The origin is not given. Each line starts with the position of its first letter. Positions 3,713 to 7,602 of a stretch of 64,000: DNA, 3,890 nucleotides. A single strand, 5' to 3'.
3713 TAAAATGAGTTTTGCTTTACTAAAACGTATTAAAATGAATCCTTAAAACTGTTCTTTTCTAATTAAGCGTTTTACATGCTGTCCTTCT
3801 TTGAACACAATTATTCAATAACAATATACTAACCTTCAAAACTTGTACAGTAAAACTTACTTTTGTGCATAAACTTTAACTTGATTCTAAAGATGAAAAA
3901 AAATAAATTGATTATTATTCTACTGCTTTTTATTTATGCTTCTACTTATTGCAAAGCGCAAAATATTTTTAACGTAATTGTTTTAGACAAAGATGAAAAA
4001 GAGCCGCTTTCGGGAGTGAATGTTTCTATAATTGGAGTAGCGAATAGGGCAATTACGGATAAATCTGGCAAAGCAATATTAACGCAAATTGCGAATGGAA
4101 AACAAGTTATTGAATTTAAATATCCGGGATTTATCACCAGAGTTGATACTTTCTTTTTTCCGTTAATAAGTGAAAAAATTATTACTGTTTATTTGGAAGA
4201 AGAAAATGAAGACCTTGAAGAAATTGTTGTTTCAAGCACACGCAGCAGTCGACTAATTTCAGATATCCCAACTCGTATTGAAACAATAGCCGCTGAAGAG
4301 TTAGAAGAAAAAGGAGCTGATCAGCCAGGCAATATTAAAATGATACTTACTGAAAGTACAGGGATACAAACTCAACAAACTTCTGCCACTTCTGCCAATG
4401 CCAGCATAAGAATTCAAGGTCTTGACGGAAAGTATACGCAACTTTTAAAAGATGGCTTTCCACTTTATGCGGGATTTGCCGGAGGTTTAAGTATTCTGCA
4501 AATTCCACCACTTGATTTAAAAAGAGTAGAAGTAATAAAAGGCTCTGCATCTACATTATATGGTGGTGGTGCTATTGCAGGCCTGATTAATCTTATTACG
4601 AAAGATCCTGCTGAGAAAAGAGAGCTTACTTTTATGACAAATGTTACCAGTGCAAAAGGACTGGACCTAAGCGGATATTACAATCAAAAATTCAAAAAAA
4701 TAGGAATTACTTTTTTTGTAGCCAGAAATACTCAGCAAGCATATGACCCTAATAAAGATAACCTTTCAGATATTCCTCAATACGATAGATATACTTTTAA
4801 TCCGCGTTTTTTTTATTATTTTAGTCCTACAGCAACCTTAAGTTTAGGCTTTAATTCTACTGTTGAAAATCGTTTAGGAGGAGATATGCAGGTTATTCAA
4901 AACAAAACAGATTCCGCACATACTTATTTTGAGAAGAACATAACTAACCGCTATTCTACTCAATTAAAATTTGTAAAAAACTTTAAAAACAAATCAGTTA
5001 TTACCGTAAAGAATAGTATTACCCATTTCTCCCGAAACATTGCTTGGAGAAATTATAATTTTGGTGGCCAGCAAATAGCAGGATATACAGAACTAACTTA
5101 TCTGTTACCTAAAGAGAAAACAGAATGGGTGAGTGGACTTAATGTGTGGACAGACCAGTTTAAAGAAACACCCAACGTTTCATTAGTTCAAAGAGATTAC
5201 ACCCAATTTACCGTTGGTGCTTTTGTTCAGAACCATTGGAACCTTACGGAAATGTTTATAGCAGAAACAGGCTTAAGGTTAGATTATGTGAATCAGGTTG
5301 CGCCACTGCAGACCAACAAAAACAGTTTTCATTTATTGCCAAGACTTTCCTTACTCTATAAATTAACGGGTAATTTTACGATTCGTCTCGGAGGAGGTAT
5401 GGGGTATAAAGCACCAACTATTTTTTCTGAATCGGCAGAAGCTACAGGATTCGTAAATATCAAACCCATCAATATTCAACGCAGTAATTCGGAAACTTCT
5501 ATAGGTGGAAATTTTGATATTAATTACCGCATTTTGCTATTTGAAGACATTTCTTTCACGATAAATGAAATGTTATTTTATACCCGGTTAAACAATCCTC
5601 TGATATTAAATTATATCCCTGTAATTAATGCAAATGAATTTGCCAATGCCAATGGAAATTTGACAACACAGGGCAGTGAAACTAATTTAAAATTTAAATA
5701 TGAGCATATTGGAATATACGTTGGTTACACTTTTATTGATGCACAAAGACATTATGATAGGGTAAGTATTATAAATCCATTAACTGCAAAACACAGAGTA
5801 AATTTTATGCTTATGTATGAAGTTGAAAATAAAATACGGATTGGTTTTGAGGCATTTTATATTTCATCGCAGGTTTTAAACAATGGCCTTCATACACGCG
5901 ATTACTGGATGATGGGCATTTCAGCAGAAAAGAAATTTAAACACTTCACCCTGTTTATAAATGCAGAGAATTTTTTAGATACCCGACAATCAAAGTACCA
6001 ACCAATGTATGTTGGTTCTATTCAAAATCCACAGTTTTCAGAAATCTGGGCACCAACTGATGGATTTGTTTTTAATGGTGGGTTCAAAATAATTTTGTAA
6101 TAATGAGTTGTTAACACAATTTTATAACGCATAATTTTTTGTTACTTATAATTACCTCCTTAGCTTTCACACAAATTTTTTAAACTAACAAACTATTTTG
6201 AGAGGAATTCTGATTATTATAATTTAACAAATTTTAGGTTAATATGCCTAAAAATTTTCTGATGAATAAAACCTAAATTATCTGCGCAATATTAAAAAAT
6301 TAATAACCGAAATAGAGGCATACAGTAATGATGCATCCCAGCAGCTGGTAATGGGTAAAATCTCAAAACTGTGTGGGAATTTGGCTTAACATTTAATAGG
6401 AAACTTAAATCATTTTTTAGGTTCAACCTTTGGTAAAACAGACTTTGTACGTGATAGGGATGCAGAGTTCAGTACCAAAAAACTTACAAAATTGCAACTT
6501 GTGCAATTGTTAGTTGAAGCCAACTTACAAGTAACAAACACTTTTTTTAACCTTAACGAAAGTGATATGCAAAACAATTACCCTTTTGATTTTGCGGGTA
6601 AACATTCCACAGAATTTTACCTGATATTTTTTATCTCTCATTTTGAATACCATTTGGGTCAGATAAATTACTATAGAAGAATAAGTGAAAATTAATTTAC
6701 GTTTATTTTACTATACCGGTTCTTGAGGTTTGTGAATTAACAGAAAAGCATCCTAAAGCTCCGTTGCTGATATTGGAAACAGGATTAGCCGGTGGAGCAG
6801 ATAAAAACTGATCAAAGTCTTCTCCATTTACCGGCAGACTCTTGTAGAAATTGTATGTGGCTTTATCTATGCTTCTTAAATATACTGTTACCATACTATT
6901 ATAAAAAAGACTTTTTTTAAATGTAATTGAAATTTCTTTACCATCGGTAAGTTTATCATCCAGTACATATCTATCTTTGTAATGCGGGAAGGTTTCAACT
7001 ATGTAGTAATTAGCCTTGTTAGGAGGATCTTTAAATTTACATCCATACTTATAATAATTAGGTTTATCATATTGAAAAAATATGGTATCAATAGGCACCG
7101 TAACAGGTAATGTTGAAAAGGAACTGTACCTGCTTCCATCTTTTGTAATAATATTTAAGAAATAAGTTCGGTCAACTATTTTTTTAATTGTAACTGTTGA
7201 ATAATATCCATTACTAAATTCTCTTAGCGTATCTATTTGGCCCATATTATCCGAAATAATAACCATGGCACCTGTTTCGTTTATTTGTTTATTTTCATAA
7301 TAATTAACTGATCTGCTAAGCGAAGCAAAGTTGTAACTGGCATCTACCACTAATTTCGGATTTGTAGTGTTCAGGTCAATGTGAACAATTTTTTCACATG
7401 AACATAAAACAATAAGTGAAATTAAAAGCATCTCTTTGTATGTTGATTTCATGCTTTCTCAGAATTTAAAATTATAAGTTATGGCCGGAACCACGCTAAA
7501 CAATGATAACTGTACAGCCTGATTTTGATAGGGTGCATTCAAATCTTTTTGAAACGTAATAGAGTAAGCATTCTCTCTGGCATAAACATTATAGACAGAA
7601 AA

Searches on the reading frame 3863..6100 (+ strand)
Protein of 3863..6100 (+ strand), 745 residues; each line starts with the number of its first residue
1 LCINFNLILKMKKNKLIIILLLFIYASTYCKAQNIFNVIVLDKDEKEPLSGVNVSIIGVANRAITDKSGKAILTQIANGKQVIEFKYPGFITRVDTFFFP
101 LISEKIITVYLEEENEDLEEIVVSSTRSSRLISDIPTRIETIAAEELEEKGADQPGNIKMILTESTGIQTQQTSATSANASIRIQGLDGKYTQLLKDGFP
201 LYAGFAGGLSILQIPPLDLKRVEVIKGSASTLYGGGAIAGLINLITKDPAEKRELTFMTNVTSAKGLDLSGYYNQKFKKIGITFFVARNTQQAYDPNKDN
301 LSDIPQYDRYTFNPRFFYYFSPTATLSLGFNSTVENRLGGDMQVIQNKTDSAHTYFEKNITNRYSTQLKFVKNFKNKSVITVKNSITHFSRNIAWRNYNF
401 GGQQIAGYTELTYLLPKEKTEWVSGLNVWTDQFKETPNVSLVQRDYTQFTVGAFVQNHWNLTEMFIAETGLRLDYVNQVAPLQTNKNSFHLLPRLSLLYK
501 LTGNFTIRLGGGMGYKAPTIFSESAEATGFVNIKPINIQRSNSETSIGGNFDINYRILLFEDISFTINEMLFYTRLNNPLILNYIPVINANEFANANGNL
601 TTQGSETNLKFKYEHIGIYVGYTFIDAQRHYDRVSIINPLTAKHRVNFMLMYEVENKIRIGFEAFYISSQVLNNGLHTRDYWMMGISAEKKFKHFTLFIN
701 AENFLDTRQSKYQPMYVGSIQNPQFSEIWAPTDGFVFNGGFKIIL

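Call 60: search_protein_families(library=pfam, proteins=[window:3863-6100:+], max_evalue=0.0001)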
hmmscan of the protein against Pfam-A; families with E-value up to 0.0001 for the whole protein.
window:3863-6100:+ (745 aa): 4 families
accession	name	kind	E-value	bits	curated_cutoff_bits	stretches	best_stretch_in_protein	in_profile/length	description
PF00593.30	TonB_dep_Rec_b-barrel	-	6.2e-21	76.2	27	1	294-703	21-435/436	TonB dependent receptor-like, beta-barrel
PF07715.20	Plug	-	4.6e-19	69.4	23.9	1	133-240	3-106/107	TonB-dependent Receptor Plug Domain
PF13715.12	CarbopepD_reg_2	-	8.8e-10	38.9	32.2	1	40-123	5-88/88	CarboxypepD_reg-like domain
PF13620.12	CarboxypepD_reg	-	2.5e-06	28.2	32.3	1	39-95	5-64/82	Carboxypeptidase regulatory-like domain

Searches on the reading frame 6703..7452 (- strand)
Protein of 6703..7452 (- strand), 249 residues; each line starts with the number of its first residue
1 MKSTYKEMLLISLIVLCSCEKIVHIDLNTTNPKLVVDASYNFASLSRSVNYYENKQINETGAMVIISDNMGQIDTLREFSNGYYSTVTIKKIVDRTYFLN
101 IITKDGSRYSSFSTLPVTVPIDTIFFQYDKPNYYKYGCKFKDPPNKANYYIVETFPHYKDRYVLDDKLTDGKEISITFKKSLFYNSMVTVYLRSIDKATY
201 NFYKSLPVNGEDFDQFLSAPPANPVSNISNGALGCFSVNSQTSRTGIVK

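Call 60: search_protein_families(library=pfam, proteins=[window:6703-7452:-], max_evalue=0.0001)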
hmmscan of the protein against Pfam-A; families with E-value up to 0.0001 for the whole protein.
window:6703-7452:- (249 aa): 1 family
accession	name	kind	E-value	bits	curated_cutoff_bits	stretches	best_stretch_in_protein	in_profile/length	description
PF14054.11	DUF4249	-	1.2e-27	97.6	28.5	1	23-244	4-268/269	Domain of unknown function (DUF4249)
